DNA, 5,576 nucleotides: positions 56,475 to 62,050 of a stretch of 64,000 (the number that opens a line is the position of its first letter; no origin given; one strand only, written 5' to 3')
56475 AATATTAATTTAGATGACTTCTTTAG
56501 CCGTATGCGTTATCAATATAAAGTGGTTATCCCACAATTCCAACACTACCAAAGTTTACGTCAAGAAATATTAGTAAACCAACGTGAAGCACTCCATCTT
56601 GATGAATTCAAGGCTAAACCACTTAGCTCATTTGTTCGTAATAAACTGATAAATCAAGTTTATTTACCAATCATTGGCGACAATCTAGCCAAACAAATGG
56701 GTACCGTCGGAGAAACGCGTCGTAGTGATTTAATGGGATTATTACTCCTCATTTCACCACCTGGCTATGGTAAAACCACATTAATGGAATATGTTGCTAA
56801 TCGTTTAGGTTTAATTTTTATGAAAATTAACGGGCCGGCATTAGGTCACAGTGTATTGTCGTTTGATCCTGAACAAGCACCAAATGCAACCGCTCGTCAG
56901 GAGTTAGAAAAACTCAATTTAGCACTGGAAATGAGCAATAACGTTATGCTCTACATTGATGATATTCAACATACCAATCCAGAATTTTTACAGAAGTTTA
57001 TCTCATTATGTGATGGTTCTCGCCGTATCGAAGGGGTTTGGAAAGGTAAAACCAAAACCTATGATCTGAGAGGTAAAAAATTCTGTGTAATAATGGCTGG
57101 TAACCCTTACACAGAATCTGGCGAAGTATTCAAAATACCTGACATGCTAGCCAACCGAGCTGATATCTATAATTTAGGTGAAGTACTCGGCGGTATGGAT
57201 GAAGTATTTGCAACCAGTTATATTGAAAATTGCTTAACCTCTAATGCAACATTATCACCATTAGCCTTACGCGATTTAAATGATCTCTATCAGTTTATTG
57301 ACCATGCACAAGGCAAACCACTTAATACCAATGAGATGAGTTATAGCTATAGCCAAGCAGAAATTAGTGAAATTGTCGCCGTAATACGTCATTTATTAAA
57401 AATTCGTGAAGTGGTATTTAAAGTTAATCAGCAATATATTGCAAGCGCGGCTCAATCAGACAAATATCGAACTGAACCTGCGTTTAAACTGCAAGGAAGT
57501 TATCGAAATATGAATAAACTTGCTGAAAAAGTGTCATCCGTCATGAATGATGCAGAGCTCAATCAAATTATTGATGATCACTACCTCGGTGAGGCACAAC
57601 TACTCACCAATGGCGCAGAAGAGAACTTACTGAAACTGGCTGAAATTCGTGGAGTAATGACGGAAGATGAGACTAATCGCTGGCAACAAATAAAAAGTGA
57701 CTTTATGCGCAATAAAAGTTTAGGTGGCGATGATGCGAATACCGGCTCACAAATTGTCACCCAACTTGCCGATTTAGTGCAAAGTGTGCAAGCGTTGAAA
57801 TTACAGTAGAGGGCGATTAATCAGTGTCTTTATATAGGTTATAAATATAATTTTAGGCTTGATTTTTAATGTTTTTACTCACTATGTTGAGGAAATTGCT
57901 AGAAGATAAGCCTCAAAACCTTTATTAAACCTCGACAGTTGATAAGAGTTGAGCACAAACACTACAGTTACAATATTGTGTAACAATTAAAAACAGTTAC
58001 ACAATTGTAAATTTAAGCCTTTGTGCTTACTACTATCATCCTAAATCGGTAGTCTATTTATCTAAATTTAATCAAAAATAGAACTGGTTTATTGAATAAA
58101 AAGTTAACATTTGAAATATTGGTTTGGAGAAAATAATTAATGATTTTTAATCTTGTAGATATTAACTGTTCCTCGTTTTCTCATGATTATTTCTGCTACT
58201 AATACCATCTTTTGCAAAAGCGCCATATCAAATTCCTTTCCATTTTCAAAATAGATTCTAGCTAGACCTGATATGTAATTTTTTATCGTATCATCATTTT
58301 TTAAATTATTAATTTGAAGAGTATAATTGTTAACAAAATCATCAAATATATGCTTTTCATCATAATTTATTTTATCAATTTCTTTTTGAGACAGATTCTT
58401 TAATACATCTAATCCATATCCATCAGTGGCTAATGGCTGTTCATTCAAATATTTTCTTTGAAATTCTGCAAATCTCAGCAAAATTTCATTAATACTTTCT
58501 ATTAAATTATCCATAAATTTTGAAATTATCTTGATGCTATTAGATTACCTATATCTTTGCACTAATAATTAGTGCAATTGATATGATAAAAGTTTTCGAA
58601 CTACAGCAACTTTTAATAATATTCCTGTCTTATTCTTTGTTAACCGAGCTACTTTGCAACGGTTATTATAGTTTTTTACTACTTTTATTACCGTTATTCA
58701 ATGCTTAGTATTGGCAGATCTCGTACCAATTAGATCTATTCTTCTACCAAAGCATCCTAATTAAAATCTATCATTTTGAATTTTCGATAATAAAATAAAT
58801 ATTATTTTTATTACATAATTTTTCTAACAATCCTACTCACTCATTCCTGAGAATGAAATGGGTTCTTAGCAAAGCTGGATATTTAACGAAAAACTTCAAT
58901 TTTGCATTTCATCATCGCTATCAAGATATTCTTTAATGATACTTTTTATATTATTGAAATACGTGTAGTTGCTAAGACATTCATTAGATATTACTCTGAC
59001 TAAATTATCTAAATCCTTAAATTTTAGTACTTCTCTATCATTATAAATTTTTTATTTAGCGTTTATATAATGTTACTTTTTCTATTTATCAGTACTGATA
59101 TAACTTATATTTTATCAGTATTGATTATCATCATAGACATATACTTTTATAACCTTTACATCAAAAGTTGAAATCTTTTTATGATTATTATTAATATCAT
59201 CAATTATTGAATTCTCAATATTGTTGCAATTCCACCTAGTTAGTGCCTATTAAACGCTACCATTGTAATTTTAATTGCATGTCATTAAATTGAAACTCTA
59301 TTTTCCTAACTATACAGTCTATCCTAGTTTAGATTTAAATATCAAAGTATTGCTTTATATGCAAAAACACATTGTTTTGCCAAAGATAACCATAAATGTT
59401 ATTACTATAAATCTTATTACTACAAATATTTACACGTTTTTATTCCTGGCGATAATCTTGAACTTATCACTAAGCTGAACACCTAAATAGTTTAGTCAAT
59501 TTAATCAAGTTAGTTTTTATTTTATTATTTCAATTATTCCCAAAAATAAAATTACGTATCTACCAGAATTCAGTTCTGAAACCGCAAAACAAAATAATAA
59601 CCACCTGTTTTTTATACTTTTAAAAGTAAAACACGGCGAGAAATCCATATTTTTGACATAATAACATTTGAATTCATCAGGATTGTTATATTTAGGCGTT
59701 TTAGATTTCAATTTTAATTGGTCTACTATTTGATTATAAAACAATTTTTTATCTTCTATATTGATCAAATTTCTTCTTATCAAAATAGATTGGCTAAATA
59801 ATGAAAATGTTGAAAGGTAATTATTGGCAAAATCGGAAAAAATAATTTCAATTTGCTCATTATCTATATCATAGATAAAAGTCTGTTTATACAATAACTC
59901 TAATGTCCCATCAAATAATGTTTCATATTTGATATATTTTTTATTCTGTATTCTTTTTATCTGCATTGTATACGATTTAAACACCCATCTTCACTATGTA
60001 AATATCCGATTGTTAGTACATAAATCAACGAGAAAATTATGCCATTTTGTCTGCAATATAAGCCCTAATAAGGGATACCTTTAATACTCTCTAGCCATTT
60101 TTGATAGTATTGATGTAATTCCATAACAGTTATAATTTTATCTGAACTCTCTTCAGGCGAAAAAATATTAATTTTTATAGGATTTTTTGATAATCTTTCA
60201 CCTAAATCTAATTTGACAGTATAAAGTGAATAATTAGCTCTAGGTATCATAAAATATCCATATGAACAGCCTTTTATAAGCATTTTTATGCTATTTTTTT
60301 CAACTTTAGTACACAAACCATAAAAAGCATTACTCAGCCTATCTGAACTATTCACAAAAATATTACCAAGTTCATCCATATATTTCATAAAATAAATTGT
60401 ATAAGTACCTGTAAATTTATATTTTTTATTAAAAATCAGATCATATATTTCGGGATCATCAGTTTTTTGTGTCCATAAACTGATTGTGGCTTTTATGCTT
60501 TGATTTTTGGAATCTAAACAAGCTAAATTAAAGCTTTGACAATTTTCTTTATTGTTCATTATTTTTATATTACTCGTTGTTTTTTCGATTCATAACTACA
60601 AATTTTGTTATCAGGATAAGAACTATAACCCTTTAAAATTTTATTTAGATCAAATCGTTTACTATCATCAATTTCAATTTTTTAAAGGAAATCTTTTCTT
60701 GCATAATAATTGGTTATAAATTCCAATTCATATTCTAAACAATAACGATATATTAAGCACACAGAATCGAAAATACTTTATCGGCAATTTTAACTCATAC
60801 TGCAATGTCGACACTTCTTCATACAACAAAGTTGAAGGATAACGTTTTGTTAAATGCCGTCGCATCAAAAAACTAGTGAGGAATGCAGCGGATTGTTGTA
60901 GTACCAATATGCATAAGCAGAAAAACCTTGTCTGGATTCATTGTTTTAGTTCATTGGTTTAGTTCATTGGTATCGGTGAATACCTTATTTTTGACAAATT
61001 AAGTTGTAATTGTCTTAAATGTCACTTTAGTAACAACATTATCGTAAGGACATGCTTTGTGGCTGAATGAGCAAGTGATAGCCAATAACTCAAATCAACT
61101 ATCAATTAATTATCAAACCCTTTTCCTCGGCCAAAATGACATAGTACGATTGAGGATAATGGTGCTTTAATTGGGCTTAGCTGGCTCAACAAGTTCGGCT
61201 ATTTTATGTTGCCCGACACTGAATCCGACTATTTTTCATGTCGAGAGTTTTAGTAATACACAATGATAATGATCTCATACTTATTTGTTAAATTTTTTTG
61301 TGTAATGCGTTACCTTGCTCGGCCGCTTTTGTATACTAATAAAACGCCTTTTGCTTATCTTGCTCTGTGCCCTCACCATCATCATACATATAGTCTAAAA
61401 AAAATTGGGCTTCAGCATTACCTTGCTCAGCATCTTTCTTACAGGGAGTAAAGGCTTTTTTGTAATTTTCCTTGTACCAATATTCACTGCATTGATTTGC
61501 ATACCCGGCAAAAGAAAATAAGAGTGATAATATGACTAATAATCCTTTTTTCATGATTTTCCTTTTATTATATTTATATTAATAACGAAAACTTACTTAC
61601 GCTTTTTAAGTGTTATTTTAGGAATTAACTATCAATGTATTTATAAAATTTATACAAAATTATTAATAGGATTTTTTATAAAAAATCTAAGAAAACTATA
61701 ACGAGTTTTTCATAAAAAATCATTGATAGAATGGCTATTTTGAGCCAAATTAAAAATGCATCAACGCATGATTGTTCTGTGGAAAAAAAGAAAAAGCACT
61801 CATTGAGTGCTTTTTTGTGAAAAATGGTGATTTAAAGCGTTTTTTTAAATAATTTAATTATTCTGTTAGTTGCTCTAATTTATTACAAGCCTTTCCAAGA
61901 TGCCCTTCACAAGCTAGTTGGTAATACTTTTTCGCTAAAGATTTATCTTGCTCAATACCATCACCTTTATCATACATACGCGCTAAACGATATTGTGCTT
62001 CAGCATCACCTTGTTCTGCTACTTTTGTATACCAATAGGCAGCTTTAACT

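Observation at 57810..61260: Extremely AT-rich island of three small minus-strand orphan ORFs plus a paralog remnant between the giant ATPase gene and the Sel1 array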

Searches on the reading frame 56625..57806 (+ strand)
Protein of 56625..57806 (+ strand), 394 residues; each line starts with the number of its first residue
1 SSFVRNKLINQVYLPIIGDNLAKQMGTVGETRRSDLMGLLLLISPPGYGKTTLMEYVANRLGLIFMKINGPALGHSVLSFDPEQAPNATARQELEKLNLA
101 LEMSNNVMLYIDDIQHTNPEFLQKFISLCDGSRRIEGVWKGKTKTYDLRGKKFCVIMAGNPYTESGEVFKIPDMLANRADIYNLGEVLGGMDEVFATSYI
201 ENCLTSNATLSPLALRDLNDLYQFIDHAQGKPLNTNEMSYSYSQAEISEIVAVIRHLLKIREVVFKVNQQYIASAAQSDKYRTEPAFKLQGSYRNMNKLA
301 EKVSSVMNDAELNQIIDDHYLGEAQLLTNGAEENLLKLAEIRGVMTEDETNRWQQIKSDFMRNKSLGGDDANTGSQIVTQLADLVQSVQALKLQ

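Call 28: find_related_loci(query=window:56625-57806:+, collection=genome_contigs, flank=10000)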
Query window:56625-57806:+ (394 aa) in genome_contigs; peptide patterns used: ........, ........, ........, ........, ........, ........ (x = any residue, [..] = any of these).
600 stretches matched a pattern (row limit reached: there are more); 586 encode a relative of the query (tblastn E <= 1e-3); the best 80 are kept; 80 distinct loci.
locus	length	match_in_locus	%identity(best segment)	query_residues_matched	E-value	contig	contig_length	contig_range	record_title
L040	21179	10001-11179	93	1-393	0e+0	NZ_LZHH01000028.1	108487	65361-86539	Gilliamella sp. Choc5-1 Gilliamella_apicola_Choc5-1_contig123, whole genome shotgun sequence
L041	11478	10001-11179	93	1-393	0e+0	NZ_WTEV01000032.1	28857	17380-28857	Gilliamella sp. Pas-s25 NODE_32_length_28857_cov_344.651397, whole genome shotgun sequence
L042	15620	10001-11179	92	1-393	0e+0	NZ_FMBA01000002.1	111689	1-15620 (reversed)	Gilliamella intestini strain R-53144, whole genome shotgun sequence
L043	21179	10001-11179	92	1-393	0e+0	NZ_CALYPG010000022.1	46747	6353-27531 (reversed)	MAG: uncultured Gilliamella sp. isolate SRR11267056_bin.8_metawrap_v1.3.0_MAG ERZ9515167_66, whole genome shotgun sequen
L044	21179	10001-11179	89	1-393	0e+0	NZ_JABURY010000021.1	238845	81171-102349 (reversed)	Frischella japonica strain Ac13 Ac13_21, whole genome shotgun sequence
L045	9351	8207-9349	87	1-381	0e+0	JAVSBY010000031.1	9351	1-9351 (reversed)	MAG: Gilliamella sp. CRA003912 NODE_13281_length_9351_cov_29.687177, whole genome shotgun sequence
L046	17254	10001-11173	81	1-391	0e+0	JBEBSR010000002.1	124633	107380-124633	MAG: Wohlfahrtiimonas larvae isolate T2.bin.152 NODE_311_length_124633_cov_6.526233, whole genome shotgun sequence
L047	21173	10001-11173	81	1-391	0e+0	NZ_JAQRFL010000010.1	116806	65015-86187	Xenorhabdus khoisanae strain SF87 RM10_10, whole genome shotgun sequence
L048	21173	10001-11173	81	1-391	0e+0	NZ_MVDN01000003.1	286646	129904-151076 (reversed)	Wohlfahrtiimonas populi strain 34C10-3-10 scaffold3, whole genome shotgun sequence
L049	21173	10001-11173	80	1-391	0e+0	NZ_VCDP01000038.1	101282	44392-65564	Xenorhabdus littoralis strain Reich WTCHG_223154_273_1_contig_38, whole genome shotgun sequence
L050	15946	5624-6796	78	1-391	0e+0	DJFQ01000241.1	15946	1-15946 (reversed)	MAG TPA_asm: Marinagarivorans sp. UBA5868 UBA5868_contig_59108, whole genome shotgun sequence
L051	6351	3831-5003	77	1-391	0e+0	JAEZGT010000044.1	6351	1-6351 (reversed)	MAG: Proteobacteria bacterium isolate OH_CDB_110 k127_1592464, whole genome shotgun sequence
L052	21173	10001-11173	77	1-391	0e+0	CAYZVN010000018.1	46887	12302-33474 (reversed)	MAG TPA_asm: uncultured Saccharophagus sp. isolate SRP220891_co3_99 genome assembly, contig: NODE_628_length_46887_cov_7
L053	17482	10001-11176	77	1-392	0e+0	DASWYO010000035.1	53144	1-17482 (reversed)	MAG TPA_asm: Lysobacteraceae bacterium isolate SMAG_U3713 k141_480431, whole genome shotgun sequence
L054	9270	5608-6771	78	1-389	0e+0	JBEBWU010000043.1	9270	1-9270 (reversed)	MAG: Entomomonas sp. isolate T2.bin.3 NODE_27757_length_9270_cov_4.034400, whole genome shotgun sequence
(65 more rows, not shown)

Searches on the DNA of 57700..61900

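Call 71: search_rna_families(source=window, start=57700, end=61900, threshold=evalue, max_evalue=1)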
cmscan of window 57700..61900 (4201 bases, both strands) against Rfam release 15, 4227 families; matches with E-value up to 1: 1.
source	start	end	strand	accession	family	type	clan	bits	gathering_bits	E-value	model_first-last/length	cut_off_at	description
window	61792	61900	-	RF01619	ceN115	Gene; sRNA;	-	20.5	44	0.47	50-159/159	5'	C. elegans sRNA ceN115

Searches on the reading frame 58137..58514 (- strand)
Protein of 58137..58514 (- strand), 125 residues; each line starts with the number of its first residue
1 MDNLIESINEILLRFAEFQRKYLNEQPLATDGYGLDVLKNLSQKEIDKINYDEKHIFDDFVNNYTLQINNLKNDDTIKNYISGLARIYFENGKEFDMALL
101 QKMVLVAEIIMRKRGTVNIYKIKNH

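Call 8: search_protein_families(library=pfam, proteins=[window:58137-58514:-], max_evalue=0.1)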
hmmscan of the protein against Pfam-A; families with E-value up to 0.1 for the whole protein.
window:58137-58514:- (125 aa): 1 family
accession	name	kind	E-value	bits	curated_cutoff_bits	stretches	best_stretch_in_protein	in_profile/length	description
PF22539.1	DUF7004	-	0.0069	16.8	27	1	50-110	47-102/155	Family of unknown function (DUF7004)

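Call 9: search_protein_families(library=padloc, proteins=[window:58137-58514:-], max_evalue=0.1)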
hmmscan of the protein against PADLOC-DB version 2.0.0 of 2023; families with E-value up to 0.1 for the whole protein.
window:58137-58514:- (125 aa): 0 families

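Call 10: find_encoding_contigs(protein=window:58137-58514:-, flank=10000, max_places=10)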
Protein window:58137-58514:- (125 aa): 23 contigs read that carry it; 10 places shown.
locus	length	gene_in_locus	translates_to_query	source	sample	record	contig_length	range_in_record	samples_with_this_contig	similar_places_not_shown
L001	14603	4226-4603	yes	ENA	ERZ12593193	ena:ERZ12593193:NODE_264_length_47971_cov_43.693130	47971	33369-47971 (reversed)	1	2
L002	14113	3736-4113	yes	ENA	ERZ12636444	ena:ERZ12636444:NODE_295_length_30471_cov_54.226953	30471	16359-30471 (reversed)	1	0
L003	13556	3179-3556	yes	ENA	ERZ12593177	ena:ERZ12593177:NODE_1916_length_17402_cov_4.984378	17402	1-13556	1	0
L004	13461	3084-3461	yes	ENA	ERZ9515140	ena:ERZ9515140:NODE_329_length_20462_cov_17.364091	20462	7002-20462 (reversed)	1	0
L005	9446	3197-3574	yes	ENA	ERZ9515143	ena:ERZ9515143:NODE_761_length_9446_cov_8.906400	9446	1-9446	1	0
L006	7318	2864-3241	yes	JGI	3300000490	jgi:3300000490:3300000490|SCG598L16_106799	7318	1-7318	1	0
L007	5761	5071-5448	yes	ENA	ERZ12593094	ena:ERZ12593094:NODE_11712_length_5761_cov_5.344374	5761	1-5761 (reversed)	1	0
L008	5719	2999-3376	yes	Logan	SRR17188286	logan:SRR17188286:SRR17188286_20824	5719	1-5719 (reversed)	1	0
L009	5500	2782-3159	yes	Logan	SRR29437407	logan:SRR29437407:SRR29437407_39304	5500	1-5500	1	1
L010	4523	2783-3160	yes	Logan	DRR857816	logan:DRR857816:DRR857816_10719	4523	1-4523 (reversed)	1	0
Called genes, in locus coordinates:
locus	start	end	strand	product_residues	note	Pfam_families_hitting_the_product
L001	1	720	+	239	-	?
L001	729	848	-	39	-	-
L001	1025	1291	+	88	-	PF08238:Sel1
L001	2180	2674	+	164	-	-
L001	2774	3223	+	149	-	-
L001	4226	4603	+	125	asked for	-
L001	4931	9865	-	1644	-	PF12458:DUF3686, PF25472:DUF7902, PF00004:AAA (weak), PF07728:AAA_5 (weak)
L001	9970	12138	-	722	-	-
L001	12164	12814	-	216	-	-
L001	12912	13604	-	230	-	PF04012:PspA_IM30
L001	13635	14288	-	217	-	PF09938:DUF2170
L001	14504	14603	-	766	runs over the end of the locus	PF07715:Plug, PF00593:TonB_dep_Rec_b-barrel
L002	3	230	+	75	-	?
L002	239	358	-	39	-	-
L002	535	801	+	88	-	PF08238:Sel1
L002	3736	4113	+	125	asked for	-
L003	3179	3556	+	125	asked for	-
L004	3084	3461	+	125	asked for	-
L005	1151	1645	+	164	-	-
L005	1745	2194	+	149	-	-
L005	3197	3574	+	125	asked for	-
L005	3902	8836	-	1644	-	PF12458:DUF3686, PF25472:DUF7902, PF00004:AAA (weak), PF07728:AAA_5 (weak)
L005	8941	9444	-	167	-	?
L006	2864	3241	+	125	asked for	-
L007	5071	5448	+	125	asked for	-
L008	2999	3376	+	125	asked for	-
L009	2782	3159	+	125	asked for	-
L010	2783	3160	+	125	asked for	-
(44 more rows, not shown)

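Call 12: find_homologous_proteins(query=window:58137-58514:-, max_evalue=0.01)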
Query window:58137-58514:- (125 aa): 4 proteins with E <= 0.01 among 5 candidates.
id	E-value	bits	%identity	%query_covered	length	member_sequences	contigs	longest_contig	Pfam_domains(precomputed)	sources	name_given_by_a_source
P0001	3.9e-72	258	98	100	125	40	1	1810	-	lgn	-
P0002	4.2e-71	254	97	100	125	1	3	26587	-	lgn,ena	-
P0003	2.3e-68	245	94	100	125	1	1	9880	-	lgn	-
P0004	4.1e-61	222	86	100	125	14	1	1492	-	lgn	-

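Call 25: find_encoding_contigs(protein=P0004, flank=10000, max_places=8)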
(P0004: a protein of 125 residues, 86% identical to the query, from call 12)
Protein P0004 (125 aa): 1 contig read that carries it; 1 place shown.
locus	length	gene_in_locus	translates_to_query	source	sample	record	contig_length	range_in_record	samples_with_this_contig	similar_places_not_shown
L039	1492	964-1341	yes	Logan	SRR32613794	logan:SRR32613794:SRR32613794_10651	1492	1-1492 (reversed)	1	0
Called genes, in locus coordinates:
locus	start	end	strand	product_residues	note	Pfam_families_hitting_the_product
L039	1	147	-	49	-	?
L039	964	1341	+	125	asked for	-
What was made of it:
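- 58137..58514 (-): ORF A, 125 aa, a lineage-restricted orphan; possibly a third immunity gene. Its only relatives are at least 86% identical, and all lie in this same locus (calls 12, 25).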

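Call 34: search_solved_structures(query=window:58137-58514:-, max_evalue=10)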
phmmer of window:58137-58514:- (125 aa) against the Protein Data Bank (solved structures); distinct sequences matched with E-value up to 10: 18.
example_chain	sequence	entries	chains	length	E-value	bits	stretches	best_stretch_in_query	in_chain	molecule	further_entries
9o9c_B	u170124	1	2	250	0.23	14.8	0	58-86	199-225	IL-18 Surrogate Cytokine Agonist DR3085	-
7lx5_C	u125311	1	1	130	0.43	13.9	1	58-93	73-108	WNb 2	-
7ldj_E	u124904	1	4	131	0.44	13.8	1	58-93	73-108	Nanobody 2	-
3qfl_A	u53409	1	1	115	0.63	13.3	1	53-85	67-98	MLA10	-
9jo9_O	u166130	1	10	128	0.65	13.3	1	58-91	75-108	CRP specific recognition heavy chain antibodie 3 (HCAb3)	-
8q95_B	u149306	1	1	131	0.7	13.2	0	58-94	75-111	Nanobody Ma3F05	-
9o9b_A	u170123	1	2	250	0.85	12.9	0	58-86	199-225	IL-18 Surrogate Cytokine Agonist DR3097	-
5xpv_A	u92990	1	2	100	0.91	12.8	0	59-82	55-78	amphioxus IgVJ-C2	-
6x3e_A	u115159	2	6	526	1.1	12.6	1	29-83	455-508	Excitatory amino acid transporter 3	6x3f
6x2l_A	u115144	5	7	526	1.1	12.6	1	29-83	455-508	Excitatory amino acid transporter 3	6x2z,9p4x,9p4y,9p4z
9o9a_A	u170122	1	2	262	1.1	12.5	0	58-82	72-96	DR3087 IL-18 Surrogate Cytokine Agonist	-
8ctc_A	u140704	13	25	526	1.2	12.5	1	30-83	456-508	Excitatory amino acid transporter 3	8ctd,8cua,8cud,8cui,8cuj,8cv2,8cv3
21en_A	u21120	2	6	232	1.4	12.2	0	63-92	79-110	trivalent antibody fragment (triabody)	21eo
3dwt_A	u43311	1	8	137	1.9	11.8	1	58-89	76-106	cAbBCII-10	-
7jx3_C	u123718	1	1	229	2.1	11.7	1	58-97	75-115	Heavy chain of Fab domain of monoclonal antibody S2H14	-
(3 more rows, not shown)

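Call 46: predict_structure(alignment_id=A1)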
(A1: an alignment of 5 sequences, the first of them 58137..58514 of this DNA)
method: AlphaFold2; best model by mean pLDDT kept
length: 125 residues; sequences in the alignment: 5
mean_pLDDT: 62.8   pTM: 0.58
mean pLDDT of the five models: 62.8, 50.5, 42.6, 41.1, 38.6
residues with pLDDT >= 90: 0; 70-90: 38; 50-70: 67; < 50: 20
segments of 3 or more residues with pLDDT < 50: 26-33, 116-125
pLDDT, mean of each block of 10 residues (from residue 1): 54 64 54 55 72 71 63 65 75 74 69 52 34
secondary structure, 60 per line:
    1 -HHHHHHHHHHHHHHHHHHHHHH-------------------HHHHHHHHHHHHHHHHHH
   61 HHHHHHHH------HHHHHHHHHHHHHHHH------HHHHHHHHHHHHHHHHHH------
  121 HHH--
elements in order: H2-23 H43-68 H75-90 H97-114

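Call 47: search_protein_representatives(protein=window:58137-58514:-)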
Query: 125 residues. Proteins with E-value up to 0.001 (for the whole library): 2; up to 1e-10: 1; up to 1e-30: 1. The best 2 are listed.
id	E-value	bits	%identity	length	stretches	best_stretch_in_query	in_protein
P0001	1.2e-72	257.5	98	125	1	1-125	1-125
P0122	3.5e-09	52.9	36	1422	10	29-68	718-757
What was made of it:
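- It has no homologue beside any toxin in 5.8 billion clusters or 1.84 billion representatives (calls 12, 47).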

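Call 59: fold_search(model_id=the predicted structure, library=pdb)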
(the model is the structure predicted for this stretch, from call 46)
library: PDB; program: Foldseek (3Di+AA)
matches with E <= 10: 189; with E <= 0.001: 0
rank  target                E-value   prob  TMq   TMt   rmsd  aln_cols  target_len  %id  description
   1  8h7b_B                5.3e-01  0.18  0.25  0.23  11.5       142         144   15  The crystal structure of human mcl1 kinase domain in complex with MCL1-M-EBA (released 2023-02-22)
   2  6qyn_A                7.9e-01  0.12  0.23  0.09  10.8       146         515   15  Structure of MBP-Mcl-1 in complex with compound 10d (released 2019-08-07)
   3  5vkc_A                9.7e-01  0.15  0.27  0.24  11.2       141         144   16  Crystal structure of MCL-1 in complex with a BIM competitive inhibitor (released 2017-05-03)
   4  9ckn_B                9.7e-01  0.13  0.24  0.22  10.9       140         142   15  Histidine-covalent alpha-helical peptide (compound 6) targeting hMcl-1 (released 2024-11-27)
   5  6zie_B                1.1e+00  0.16  0.29  0.25  11.6       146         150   14  Crystal structure of MCL-1 in complex with a neutralizing Alphabody CMPX-383B (released 2021-04-28)
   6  6b4u                  1.1e+00  0.12  0.24  0.21  11.2       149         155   15  Crystal structure of MCL-1 in complex with a BIM competitive inhibitor (released 2017-10-04)
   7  3ilc                  1.1e+00  0.11  0.24  0.22  10.8       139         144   14  Crystal structure of mouse Bcl-xl mutant (Y101A) at pH 6.0 (released 2010-04-14)
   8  4oq6_A                1.2e+00  0.14  0.27  0.25  11.1       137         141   15  Crystal Structure of Human MCL-1 Bound to Inhibitor 4-hydroxy-4'-propylbiphenyl-3-carboxylic acid (released 2014-03-12)
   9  6ua3_A                1.2e+00  0.12  0.25  0.22  11.5       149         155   15  Human Mcl-1 in complex with a modified Bim BH3 peptide (released 2020-09-16)
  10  6bw2_B                1.2e+00  0.11  0.24  0.22  10.9       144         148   15  Mcl-1 complexed with small molecules (released 2018-01-31)
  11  6dm8_D                1.2e+00  0.11  0.26  0.10  11.2       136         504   15  Understanding the Species Selectivity of Myeloid cell leukemia-1 (Mcl-1) inhibitors (released 2018-08-01)
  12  6o4u_A                1.3e+00  0.14  0.27  0.24  10.9       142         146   14  Co-crystal structure of Mcl1 with inhibitor (released 2020-03-04)
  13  6qyl_A                1.3e+00  0.12  0.25  0.10  11.1       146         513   14  Structure of MBP-Mcl-1 in complex with compound 8a (released 2019-08-07)
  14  3wix_C                1.3e+00  0.11  0.24  0.22  11.0       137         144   14  Crystal structure of Mcl-1 in complex with compound 4 (released 2013-11-27)
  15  3mk8_A                1.4e+00  0.14  0.28  0.26  11.2       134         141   13  The MCL-1 BH3 Helix is an Exclusive MCL-1 Inhibitor and Apoptosis Sensitizer (released 2010-06-23)
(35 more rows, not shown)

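Call 72: search_protein_families(library=ncbifam, proteins=[window:58137-58514:-], max_evalue=0.1)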
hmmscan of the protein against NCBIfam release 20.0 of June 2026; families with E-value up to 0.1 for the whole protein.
window:58137-58514:- (125 aa): 0 families

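Call 73: search_protein_families(library=phrogs, proteins=[window:58137-58514:-], max_evalue=0.1)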
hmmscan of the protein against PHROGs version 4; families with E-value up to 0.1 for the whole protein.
window:58137-58514:- (125 aa): 3 families
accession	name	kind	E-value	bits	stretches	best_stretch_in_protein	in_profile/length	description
phrog_4355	-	unknown function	0.0033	18.6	1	36-95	26-85/143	-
phrog_33886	-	unknown function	0.011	16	1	30-120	162-259/282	-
phrog_16296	-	unknown function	0.057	14.7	0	40-93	30-83/84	-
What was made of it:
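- ORF A has weak sub-threshold hits to DUF7004 and to PHROGs of unknown function (calls 8, 73). There are no PADLOC or PHROG hits of any weight (calls 9, 73).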
